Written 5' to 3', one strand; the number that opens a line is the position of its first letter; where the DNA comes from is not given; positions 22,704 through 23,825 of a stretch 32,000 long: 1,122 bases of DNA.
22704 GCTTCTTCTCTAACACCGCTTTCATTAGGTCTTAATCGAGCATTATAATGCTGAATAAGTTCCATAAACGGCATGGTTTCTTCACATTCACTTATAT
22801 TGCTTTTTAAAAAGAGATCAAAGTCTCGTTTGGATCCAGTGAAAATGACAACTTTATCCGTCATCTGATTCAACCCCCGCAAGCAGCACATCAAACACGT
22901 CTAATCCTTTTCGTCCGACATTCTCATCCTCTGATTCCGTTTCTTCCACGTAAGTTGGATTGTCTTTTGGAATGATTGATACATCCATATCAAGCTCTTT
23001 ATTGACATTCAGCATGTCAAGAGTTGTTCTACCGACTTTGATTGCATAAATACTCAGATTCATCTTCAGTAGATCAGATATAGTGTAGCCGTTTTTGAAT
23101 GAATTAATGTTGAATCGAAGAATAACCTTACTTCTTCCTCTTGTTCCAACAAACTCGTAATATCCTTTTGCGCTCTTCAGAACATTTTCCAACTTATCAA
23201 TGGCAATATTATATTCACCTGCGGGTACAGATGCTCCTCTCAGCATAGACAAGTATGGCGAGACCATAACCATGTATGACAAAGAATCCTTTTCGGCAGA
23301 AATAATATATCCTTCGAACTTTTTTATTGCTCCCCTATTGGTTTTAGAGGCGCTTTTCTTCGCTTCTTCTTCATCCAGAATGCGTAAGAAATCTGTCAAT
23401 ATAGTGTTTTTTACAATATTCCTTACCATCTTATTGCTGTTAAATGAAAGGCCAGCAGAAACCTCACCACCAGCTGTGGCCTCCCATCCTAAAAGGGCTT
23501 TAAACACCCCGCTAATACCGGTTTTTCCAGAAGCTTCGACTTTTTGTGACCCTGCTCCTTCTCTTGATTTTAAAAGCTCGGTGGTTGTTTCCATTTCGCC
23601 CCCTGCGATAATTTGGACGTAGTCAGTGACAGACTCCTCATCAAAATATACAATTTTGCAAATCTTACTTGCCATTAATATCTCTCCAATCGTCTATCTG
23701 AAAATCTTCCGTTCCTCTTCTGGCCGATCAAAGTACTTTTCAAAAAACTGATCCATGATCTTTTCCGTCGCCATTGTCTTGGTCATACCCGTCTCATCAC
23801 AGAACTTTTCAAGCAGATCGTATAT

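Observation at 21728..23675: Translationally coupled pair: 273-aa unknown protein + single-ring ClpB-D2-like AAA+ (Dodola-like, or a new pair if it is not)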

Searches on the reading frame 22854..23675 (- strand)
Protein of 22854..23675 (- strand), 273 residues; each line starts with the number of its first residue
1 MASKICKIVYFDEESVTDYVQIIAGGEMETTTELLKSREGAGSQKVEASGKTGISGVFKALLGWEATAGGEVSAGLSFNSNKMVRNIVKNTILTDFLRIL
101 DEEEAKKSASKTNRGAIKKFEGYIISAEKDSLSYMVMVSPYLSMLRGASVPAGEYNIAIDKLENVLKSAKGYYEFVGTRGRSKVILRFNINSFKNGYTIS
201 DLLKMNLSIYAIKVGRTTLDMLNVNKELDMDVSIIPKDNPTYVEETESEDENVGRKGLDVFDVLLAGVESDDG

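Call 3: search_protein_families(library=pfam, proteins=[window:22854-23675:-], max_evalue=0.01)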
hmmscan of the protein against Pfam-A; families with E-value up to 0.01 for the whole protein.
window:22854-23675:- (273 aa): 1 family
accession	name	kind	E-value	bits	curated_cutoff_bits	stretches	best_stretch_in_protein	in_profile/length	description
PF19952.5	DUF6414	-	3.7e-45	155.3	25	1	5-268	1-282/283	Domain of unknown function (DUF6414)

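Call 4: search_protein_families(library=padloc, proteins=[window:22854-23675:-], max_evalue=0.01)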
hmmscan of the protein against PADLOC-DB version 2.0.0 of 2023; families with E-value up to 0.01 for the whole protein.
window:22854-23675:- (273 aa): 1 family
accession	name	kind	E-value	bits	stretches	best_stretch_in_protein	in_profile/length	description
PDLC03837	DolA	-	3.1e-78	261.4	1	3-269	3-258/258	-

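Call 15: find_homologous_proteins(query=window:22854-23675:-, max_evalue=0.001)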
Query window:22854-23675:- (273 aa): 1079 proteins with E <= 0.001 among 1681 candidates; the best 120 are listed.
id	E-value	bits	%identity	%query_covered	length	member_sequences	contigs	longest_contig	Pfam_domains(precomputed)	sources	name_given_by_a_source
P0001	2.7e-168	575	100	100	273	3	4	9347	PF19952.6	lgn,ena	-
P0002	2.4e-151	520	89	100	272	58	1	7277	PF19952.6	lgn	-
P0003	1.6e-147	507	86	100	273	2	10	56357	PF19952.6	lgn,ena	-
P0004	5.0e-146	503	86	100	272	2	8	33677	PF19952.6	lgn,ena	-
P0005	2.1e-145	500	86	100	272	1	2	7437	PF19952.6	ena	-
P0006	2.4e-145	500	85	100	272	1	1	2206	PF19952.6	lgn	-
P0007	9.2e-144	495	85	100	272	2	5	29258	PF19952.6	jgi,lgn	jgi:hypothetical protein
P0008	6.5e-143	492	84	100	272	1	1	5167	PF19952.6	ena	-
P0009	6.7e-143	492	85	100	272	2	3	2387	PF19952.6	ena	-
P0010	1.4e-142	491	85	100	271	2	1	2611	PF19952.6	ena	-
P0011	1.8e-142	491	83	100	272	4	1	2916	PF19952.6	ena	-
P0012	2.1e-142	491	84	100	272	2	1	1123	PF19952.6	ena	-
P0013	3.9e-142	490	83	100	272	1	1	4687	PF19952.6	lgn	-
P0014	5.7e-141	486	84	100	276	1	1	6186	PF19952.6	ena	-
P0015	1.3e-140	485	84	100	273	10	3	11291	PF19952.6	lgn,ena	-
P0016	1.6e-140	484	83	100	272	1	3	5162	PF19952.6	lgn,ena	-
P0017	1.7e-140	484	83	100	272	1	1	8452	PF19952.6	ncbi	-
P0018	3.1e-137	474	83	100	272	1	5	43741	PF19952.6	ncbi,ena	-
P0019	3.6e-132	457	78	100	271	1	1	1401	PF19952.6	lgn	-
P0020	1.5e-131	455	78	100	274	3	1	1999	PF19952.6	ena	-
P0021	1.9e-131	455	78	100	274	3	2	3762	PF19952.6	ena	-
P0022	9.1e-131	453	79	100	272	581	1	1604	PF19952.6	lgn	-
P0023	9.8e-131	452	78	100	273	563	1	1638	PF19952.6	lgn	-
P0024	2.2e-130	451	76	100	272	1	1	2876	PF19952.6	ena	-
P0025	2.6e-129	448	78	100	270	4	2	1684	PF19952.6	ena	-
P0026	6.0e-129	447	76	100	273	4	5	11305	PF19952.6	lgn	-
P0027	2.5e-128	445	77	100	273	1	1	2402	PF19952.6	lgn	-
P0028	4.0e-128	444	77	100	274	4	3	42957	PF19952.6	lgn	-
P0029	2.0e-127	442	77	100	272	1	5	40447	PF19952.6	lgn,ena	-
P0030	3.4e-127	441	75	100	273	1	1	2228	PF19952.6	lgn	-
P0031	1.3e-126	439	84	90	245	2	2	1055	PF19952.6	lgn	-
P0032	8.0e-126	436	76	100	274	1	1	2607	PF19952.6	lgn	-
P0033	3.0e-125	434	75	100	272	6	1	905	PF19952.6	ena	-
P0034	4.2e-125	434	78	97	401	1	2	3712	PF19952.6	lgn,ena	-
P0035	1.5e-124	432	74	100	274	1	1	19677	PF19952.6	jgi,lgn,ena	-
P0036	2.2e-124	432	75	100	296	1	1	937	PF19952.6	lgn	-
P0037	2.7e-124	431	77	100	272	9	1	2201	PF19952.6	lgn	-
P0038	4.2e-124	431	73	100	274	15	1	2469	PF19952.6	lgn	-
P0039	7.8e-124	430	74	100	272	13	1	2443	PF19952.6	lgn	-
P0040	7.2e-123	427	78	96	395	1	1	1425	PF19952.6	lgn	-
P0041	2.6e-122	425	74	99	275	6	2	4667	PF19952.6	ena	-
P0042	3.0e-122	425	74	100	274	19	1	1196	PF19952.6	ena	-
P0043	4.4e-122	424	81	91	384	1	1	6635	PF19952.6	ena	-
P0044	5.7e-122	424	72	100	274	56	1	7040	PF19952.6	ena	-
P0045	7.3e-122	423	72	100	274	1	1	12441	PF19952.6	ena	-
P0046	8.2e-122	423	82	89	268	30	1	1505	PF19952.6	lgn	-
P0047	1.0e-121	423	72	100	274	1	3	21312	PF19952.6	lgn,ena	-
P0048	2.0e-121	422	73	99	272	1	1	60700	PF19952.6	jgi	-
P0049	2.2e-121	422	73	100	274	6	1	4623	PF19952.6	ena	-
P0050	7.5e-121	420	73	100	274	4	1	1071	PF19952.6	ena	-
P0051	7.8e-121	420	73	100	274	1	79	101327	PF19952.6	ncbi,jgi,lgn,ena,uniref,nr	ncbi:DUF6414 family protein [[Clostridium] symbiosum]|uniref:Uncharacterized protein n=1 Tax=Clostri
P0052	8.2e-121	420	73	100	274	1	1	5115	PF19952.6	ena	-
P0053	1.1e-120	420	73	99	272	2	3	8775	PF19952.6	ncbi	-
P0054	1.1e-120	419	73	99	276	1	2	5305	PF19952.6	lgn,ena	-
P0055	1.3e-120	419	73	99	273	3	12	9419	PF19952.6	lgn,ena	-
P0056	2.1e-120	419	71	100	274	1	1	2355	PF19952.6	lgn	-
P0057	2.2e-120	419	71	100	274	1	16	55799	PF19952.6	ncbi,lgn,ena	-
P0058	2.5e-120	418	72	99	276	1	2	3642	PF19952.6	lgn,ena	-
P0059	3.2e-120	418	71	99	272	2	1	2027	PF19952.6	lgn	-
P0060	3.9e-120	418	71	100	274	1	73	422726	PF19952.6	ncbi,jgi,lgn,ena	-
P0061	4.1e-120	418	73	99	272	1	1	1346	PF19952.6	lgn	-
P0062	5.2e-120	417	71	100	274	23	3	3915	PF19952.6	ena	-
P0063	5.3e-120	417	71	100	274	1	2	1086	PF19952.6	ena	-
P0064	5.4e-120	417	72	99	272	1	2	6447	PF19952.6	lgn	-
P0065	6.1e-120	417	72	100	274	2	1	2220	PF19952.6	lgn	-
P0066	8.4e-120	417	75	100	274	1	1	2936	PF19952.6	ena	-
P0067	9.2e-120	416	73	99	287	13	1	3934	PF19952.6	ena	-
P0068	1.1e-119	416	71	100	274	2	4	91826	PF19952.6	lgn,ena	-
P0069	1.1e-119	416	72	100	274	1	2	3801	PF19952.6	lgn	-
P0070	1.1e-119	416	71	100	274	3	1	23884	PF19952.6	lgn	-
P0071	1.3e-119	416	72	100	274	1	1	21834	PF19952.6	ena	-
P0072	1.4e-119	416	70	100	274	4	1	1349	PF19952.6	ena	-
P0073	1.5e-119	416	70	100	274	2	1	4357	PF19952.6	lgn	-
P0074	1.5e-119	416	72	100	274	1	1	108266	PF19952.6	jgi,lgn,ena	-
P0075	1.6e-119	416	71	99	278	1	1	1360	PF19952.6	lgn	-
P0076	1.8e-119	416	70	100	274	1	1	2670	PF19952.6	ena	-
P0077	1.9e-119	415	71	100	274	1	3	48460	PF19952.6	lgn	-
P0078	2.7e-119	415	71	99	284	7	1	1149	PF19952.6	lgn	-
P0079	2.8e-119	415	71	100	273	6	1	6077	PF19952.6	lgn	-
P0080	3.0e-119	415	70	99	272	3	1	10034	PF19952.6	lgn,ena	-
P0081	3.2e-119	415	72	99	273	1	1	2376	PF19952.6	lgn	-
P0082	3.8e-119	414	72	100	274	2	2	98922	PF19952.6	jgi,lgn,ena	-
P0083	4.4e-119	414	72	100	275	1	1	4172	PF19952.6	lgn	-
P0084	6.0e-119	414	72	100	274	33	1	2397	PF19952.6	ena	-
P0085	6.4e-119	414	73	100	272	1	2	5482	PF19952.6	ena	-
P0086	7.9e-119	413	70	100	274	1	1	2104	PF19952.6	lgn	-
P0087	8.3e-119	413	71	99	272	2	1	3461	PF19952.6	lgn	-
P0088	9.0e-119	413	72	100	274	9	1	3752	PF19952.6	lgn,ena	-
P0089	1.0e-118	413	71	99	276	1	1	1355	PF19952.6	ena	-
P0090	1.1e-118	413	72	100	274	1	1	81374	PF19952.6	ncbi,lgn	ncbi:MAG: DUF6414 family protein [Clostridiaceae bacterium]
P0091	1.1e-118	413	71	99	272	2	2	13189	PF19952.6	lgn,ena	-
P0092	1.2e-118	413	71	99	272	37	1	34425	PF19952.6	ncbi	-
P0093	1.6e-118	412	72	99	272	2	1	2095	PF19952.6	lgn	-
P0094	2.0e-118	412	71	99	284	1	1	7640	PF19952.6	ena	-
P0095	2.8e-118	412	71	99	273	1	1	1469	PF19952.6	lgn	-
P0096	3.0e-118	412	70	99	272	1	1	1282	PF19952.6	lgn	-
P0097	3.3e-118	411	71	99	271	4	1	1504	PF19952.6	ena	-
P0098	3.5e-118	411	71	99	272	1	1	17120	PF19952.6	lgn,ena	-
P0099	3.8e-118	411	72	100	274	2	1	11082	PF19952.6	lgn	-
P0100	4.0e-118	411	71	100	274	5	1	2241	PF19952.6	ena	-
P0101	4.1e-118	411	71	99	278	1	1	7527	PF19952.6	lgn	-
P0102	4.3e-118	411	71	99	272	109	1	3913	PF19952.6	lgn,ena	-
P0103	4.7e-118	411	70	99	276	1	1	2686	PF19952.6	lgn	-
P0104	4.7e-118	411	71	99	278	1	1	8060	PF19952.6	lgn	-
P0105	5.1e-118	411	73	100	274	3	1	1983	PF19952.6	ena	-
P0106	5.3e-118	411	71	99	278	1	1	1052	PF19952.6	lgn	-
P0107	5.6e-118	411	71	99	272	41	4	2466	PF19952.6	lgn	-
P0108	5.6e-118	411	71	99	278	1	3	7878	PF19952.6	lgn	-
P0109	6.7e-118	410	70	100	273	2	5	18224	PF19952.6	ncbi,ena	-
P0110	6.7e-118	410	71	100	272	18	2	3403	PF19952.6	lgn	-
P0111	6.9e-118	410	71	99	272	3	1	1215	PF19952.6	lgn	-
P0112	8.0e-118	410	71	99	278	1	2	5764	PF19952.6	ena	-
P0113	1.0e-117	410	71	99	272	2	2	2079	PF19952.6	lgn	-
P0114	1.0e-117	410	70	100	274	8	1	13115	PF19952.6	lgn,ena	-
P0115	1.0e-117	410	71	99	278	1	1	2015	PF19952.6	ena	-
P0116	1.0e-117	410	71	99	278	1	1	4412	PF19952.6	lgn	-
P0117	1.1e-117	410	71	99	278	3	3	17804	PF19952.6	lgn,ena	-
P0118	1.2e-117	410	71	99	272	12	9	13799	PF19952.6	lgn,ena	-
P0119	1.2e-117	410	70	99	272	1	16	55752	PF19952.6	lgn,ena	-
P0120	1.2e-117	410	70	99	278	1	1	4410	PF19952.6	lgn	-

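Call 22: find_related_loci(query=A1, collection=genome_contigs, flank=6000)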
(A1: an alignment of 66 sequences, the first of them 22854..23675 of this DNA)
Query A1 (273 aa) in genome_contigs; peptide patterns used: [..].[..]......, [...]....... (x = any residue, [..] = any of these).
73 stretches matched a pattern; 55 encode a relative of the query (tblastn E <= 1e-3); 55 distinct loci.
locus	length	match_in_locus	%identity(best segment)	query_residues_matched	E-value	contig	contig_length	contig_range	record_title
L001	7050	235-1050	90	1-272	7e-158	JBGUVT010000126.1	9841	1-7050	MAG: Anaerovoracaceae bacterium isolate ruminal_MAG_94 ruminal_MAG_94_contig_0126, whole genome shotgun sequence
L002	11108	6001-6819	83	1-272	4e-145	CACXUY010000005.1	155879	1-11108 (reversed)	MAG: uncultured Lachnospiraceae bacterium isolate RUG11623 genome assembly, contig: RUG11623_asm_5, whole genome shotgun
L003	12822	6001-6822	79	1-272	2e-142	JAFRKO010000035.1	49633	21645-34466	MAG: Mogibacterium sp. isolate RGIG2554 Goat_Jejunum-6__c88, whole genome shotgun sequence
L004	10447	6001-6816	83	1-272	6e-138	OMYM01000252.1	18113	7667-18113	uncultured Erysipelotrichaceae bacterium isolate RUG087 genome assembly, contig: k87_17778694, whole genome shotgun sequ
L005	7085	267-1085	78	1-272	2e-135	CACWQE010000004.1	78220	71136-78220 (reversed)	MAG: uncultured Lachnospiraceae bacterium isolate RUG10817 genome assembly, contig: RUG10817_asm_4, whole genome shotgun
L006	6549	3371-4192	72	1-272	1e-130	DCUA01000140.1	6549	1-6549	MAG TPA_asm: Firmicutes bacterium UBA1426 UBA1426_contig_54747, whole genome shotgun sequence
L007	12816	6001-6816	71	3-272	6e-129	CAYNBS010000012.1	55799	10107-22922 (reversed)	MAG TPA_asm: uncultured Oscillospiraceae bacterium isolate binchicken_co353_365 genome assembly, contig: NODE_724_length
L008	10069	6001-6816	71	3-272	9e-129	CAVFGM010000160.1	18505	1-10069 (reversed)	Bacteroidaceae bacterium isolate G02614-L1_cleanbin_000031 genome assembly, contig: Spades_G02614-L1_contig_1373, whole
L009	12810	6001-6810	72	4-272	3e-127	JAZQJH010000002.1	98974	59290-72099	MAG: Eubacteriales bacterium isolate T1900044621_TS20190087.MAGScoT_cleanbin_000007 SGB_886_k141_1008440, whole genome s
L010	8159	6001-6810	71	4-272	2e-126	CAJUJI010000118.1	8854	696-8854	MAG TPA_asm: uncultured Anaerotruncus sp. isolate MGBC140748 genome assembly, contig: MGBC140748.118, whole genome shotg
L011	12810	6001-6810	68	4-272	6e-123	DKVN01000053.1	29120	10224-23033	MAG TPA_asm: Faecalibacterium sp. UBA7177 UBA7177_contig_11793, whole genome shotgun sequence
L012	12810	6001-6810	68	4-272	5e-122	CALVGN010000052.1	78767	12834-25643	MAG: uncultured Erysipelotrichaceae bacterium isolate E16__bin60 genome assembly, contig: E16__k127_7040630, whole genom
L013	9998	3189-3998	69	4-272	7e-122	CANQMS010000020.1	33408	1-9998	MAG: uncultured Clostridia bacterium isolate Lapin-013__bin19 genome assembly, contig: Lapin-013__NODE_807_length_33408_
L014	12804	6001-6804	69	4-270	2e-120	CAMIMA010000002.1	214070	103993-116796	MAG: uncultured Candidatus Saccharibacteria bacterium isolate 2g8lHnDId0_bin.8.MAG genome assembly, contig: NODE_5_lengt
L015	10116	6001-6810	66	4-272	6e-118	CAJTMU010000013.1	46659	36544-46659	MAG TPA_asm: uncultured Oscillospiraceae bacterium isolate MGBC102041 genome assembly, contig: MGBC102041.13, whole geno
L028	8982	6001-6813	59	3-271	1e-103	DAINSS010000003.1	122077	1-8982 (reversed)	MAG TPA_asm: Clostridiaceae bacterium isolate CTOTU49638 NODE_37_length_122077_cov_3.562235, whole genome shotgun sequen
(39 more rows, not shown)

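Call 24: search_solved_structures(query=A1, max_evalue=1)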
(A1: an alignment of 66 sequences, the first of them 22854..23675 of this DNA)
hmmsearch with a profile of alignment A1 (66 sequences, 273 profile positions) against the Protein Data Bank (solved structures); distinct sequences matched with E-value up to 1: 1.
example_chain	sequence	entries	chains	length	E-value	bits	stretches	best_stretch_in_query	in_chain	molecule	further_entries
8hrf_A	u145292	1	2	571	0.67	12.4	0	154-195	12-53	Chitinase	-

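Call 29: predict_structure(alignment_id=A1)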
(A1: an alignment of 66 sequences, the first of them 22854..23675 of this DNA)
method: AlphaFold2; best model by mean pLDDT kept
length: 273 residues; sequences in the alignment: 66
mean_pLDDT: 43.7   pTM: 0.45
mean pLDDT of the five models: 43.7, 39.7, 39.0, 37.9, 31.5
residues with pLDDT >= 90: 0; 70-90: 24; 50-70: 57; < 50: 192
segments of 3 or more residues with pLDDT < 50: 1-111, 129-170, 194-196, 224-252, 269-273
pLDDT, mean of each block of 10 residues (from residue 1): 25 27 26 30 23 29 29 27 35 40 46 58 64 36 39 43 42 71 73 52 63 65 46 36 38 62 59 35
secondary structure, 60 per line:
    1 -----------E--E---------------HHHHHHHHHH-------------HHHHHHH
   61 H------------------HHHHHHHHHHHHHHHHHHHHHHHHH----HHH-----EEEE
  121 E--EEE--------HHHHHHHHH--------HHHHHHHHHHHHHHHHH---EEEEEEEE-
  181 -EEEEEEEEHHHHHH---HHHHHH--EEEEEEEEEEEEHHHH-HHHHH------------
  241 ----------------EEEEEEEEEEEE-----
elements in order: H31-40 H54-61 H80-104 E117-121 E124-126 H135-143 H152-168 E172-179 E182-189 H190-195 H199-204 E207-218 H219-222 H224-228 E257-268

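Call 33: search_protein_representatives(protein=window:22854-23675:-)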
Query: 273 residues. Proteins with E-value up to 0.001 (for the whole library): 421; up to 1e-10: 291; up to 1e-30: 71. The best 150 are listed.
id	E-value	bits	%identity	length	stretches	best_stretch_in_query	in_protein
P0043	1.4e-122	424.0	81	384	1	1-249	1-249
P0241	4.1e-77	275.1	69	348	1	1-210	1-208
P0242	2.7e-75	269.2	52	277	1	5-269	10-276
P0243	1.4e-74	266.8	50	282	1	2-270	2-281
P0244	1.9e-72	259.8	51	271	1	3-272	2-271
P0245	1.3e-68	247.3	89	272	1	141-272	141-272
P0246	8.1e-64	231.6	47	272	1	4-269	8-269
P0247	4.1e-62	226.0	65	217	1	3-164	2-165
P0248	9.1e-61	221.6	46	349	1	3-270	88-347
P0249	6.1e-58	212.3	45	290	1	4-269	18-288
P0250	9.8e-56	205.1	53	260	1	7-269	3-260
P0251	1.8e-55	204.2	44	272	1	4-270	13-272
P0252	1.0e-54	201.8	46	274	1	2-268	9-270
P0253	6.0e-54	199.2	49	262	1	7-269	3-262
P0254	6.2e-54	199.2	45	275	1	4-270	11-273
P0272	7.9e-41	156.3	40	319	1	5-269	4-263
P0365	2.6e-25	105.5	37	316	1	2-247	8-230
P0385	1.8e-24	102.7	33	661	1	5-268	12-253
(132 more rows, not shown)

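Call 35: search_protein_families(library=pfam, proteins=[P0385, P0248, P0272, P0365, P0043, P0241], max_evalue=0.001)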
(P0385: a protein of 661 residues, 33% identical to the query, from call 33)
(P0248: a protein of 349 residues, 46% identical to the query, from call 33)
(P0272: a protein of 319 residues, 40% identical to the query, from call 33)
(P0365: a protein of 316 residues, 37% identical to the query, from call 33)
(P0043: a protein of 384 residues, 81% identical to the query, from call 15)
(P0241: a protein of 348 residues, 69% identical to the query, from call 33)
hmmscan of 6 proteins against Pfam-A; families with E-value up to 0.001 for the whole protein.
P0385 (661 aa): 5 families
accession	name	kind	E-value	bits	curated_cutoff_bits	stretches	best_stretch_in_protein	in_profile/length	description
PF19952.5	DUF6414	-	9.2e-32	111.3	25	1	12-251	1-280/283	Domain of unknown function (DUF6414)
PF07724.20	AAA_2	-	2.1e-13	51.1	27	1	421-540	5-134/166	AAA domain (Cdc48 subfamily)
PF00004.35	AAA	-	2.4e-08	34.9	21.2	1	422-555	1-129/131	ATPase family associated with various cellular activities (AAA)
PF07728.20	AAA_5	-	8.2e-07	29.5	22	1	422-549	2-139/139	AAA domain (dynein-related subfamily)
PF13191.12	AAA_16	-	0.00016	22.6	32.6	0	393-481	1-85/167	AAA ATPase domain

P0248 (349 aa): 1 family
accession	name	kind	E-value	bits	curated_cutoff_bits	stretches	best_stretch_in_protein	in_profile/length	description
PF19952.5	DUF6414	-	1.8e-29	103.8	25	1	92-345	3-282/283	Domain of unknown function (DUF6414)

P0272 (319 aa): 1 family
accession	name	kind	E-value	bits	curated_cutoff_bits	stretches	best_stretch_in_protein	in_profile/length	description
PF19952.5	DUF6414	-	1.5e-24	87.7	25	1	5-228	2-240/283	Domain of unknown function (DUF6414)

P0365 (316 aa): 1 family
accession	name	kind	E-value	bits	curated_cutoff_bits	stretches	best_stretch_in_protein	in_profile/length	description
PF19952.5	DUF6414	-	5.9e-17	62.8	25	1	12-307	2-282/283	Domain of unknown function (DUF6414)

P0043 (384 aa): 1 family
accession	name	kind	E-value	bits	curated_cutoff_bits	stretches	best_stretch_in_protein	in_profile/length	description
PF19952.5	DUF6414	-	1.4e-42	146.8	25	1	5-244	1-256/283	Domain of unknown function (DUF6414)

P0241 (348 aa): 2 families
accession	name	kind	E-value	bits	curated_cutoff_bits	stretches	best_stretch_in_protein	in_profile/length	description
PF19952.5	DUF6414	-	8.4e-26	91.8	25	1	5-172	1-175/283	Domain of unknown function (DUF6414)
PF07724.20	AAA_2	-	1.4e-07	32.2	27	1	190-250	74-135/166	AAA domain (Cdc48 subfamily)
